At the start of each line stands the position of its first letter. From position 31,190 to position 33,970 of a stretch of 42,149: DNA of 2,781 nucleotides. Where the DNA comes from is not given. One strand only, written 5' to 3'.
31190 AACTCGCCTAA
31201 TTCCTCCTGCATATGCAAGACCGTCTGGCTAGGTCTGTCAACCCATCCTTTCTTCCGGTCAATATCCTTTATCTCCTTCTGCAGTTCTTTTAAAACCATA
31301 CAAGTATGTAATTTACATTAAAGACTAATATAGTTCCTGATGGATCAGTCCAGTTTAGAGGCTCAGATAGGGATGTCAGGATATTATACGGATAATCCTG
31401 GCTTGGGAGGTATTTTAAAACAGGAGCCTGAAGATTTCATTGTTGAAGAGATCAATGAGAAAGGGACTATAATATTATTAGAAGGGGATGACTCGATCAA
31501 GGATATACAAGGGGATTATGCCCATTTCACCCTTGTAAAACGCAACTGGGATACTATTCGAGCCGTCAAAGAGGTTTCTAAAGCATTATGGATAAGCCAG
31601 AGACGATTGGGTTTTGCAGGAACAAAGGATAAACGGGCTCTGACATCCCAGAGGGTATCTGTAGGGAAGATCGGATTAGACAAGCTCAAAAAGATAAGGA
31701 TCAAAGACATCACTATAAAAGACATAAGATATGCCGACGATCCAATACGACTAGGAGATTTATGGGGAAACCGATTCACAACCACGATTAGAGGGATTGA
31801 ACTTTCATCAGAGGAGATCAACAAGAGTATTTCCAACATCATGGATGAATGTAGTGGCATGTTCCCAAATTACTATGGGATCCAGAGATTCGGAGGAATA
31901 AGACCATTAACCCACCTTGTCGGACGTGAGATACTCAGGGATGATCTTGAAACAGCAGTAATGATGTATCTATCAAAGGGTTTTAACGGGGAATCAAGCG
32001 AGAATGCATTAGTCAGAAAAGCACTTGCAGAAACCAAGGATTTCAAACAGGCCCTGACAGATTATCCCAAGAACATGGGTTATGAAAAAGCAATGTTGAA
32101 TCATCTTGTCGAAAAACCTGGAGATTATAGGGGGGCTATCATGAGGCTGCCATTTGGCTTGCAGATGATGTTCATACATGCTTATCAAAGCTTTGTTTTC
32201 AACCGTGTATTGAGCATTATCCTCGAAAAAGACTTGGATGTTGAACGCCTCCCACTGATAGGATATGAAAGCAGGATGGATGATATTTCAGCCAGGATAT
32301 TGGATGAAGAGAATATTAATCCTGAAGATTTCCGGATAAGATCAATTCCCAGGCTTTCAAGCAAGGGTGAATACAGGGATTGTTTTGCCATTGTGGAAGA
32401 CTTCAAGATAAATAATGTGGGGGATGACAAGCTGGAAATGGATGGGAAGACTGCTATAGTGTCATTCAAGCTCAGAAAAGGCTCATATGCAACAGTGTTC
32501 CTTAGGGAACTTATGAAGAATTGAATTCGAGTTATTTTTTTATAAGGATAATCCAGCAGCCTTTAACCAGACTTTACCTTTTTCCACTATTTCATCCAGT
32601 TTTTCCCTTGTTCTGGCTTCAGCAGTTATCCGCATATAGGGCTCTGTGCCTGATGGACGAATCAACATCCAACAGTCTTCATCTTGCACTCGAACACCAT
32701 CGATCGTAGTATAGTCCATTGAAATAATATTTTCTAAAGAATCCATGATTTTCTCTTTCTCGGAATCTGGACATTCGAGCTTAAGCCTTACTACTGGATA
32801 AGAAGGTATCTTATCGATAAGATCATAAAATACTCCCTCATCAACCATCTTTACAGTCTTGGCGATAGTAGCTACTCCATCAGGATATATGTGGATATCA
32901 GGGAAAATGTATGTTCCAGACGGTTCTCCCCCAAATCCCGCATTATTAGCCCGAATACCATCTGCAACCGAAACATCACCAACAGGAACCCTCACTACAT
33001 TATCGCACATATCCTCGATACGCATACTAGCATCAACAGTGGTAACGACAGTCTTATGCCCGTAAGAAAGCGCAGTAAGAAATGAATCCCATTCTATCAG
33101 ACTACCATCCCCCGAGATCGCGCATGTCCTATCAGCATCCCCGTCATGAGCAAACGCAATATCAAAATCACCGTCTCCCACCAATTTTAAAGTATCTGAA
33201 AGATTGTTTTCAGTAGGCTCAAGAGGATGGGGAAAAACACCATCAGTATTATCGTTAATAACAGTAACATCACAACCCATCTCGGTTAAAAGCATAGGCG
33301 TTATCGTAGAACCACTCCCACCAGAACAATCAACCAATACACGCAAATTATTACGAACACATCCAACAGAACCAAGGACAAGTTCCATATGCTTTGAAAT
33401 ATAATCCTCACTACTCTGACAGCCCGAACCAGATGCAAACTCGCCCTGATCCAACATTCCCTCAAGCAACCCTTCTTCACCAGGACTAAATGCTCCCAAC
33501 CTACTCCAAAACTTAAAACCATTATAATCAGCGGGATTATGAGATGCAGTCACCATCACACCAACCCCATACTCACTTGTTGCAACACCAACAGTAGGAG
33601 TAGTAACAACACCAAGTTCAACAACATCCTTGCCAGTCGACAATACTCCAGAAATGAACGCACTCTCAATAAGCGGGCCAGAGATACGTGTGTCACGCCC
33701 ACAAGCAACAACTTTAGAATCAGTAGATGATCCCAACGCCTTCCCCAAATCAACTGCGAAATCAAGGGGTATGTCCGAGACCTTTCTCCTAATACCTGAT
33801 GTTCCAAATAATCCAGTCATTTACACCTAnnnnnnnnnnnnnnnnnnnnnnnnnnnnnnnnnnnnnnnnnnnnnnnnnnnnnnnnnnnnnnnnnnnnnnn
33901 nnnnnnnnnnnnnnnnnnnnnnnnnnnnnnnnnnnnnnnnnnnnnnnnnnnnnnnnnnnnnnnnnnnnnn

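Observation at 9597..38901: Eight GT-C-fold transferases in 30 kb but no AglB/STT3 signature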

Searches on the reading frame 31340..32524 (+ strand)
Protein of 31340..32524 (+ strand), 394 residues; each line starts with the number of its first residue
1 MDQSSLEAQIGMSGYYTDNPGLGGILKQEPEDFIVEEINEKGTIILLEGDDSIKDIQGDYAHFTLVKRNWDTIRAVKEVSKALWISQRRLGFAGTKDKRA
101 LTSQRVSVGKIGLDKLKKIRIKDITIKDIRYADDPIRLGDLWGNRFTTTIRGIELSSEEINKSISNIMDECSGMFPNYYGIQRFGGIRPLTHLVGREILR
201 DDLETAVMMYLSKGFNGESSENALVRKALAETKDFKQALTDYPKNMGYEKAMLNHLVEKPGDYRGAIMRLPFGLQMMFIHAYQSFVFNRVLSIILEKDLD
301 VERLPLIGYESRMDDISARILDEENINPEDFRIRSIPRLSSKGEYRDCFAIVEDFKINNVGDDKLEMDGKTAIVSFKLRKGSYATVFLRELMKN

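Call 5: search_protein_families(library=pfam, proteins=[window:31340-32524:+], max_evalue=0.01)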
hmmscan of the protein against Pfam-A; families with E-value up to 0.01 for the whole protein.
window:31340-32524:+ (394 aa): 1 family
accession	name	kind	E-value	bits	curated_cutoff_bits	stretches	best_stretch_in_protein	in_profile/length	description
PF01142.23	TruD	-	8.7e-121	404.1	27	2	9-302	1-288/412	tRNA pseudouridine synthase D (TruD)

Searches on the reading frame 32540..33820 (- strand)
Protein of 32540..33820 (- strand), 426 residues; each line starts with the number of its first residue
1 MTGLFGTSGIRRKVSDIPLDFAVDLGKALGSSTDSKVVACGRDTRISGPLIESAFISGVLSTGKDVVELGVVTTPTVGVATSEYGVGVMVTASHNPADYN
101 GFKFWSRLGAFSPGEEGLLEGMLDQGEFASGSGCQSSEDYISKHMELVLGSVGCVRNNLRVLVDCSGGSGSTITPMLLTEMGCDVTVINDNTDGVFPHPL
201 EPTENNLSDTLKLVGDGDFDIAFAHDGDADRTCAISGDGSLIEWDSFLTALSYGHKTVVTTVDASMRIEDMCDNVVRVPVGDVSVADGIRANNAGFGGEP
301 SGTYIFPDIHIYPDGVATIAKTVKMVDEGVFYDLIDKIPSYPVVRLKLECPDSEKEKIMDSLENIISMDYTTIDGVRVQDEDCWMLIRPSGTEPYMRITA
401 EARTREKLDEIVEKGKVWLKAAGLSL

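Call 5: search_protein_families(library=pfam, proteins=[window:32540-33820:-], max_evalue=0.01)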
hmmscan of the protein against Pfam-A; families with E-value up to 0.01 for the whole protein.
window:32540-33820:- (426 aa): 4 families
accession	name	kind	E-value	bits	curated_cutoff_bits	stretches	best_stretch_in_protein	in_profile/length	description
PF02878.22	PGM_PMM_I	-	2.6e-28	98.8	22.5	1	4-113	3-120/138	Phosphoglucomutase/phosphomannomutase, alpha/beta/alpha domain I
PF02879.22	PGM_PMM_II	-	2.4e-17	63.8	29.3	1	145-239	8-103/103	Phosphoglucomutase/phosphomannomutase, alpha/beta/alpha domain II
PF02880.22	PGM_PMM_III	-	1.4e-13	51.4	20.7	1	256-328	22-99/115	Phosphoglucomutase/phosphomannomutase, alpha/beta/alpha domain III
PF00408.26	PGM_PMM_IV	-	3.2e-11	43.6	23.1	1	347-413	3-63/68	Phosphoglucomutase/phosphomannomutase, C-terminal domain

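Call 48: search_protein_families(library=ncbifam, proteins=[window:32540-33820:-], max_evalue=0.001)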
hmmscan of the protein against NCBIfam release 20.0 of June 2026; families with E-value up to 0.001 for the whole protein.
window:32540-33820:- (426 aa): 6 families
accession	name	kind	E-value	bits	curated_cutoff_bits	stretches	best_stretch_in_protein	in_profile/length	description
TIGR03990.1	Arch_GlmM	equivalog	2.3e-123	412.4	439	1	4-415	3-440/444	phosphoglucosamine mutase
TIGR01455.1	glmM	equivalog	2.5e-57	194.5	447.55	1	5-413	1-434/442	phosphoglucosamine mutase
NF046027.1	PhglucPhmanMutPgmG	equivalog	2.2e-45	155.2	600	1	33-424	42-455/460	phosphoglucomutase/phosphomannomutase PgmG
NF007088.0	PRK09542.1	equivalog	9.6e-43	146.8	618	1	17-414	25-448/456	phosphomannomutase/phosphoglucomutase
NF011943.0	PRK15414.1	subfamily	1.4e-18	67.1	801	1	10-410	12-444/456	phosphomannomutase CpsG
TIGR01132.1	pgm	equivalog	1.8e-10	39.9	778.05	1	158-302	229-395/546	phosphoglucomutase (alpha-D-glucose-1,6-bisphosphate-dependent)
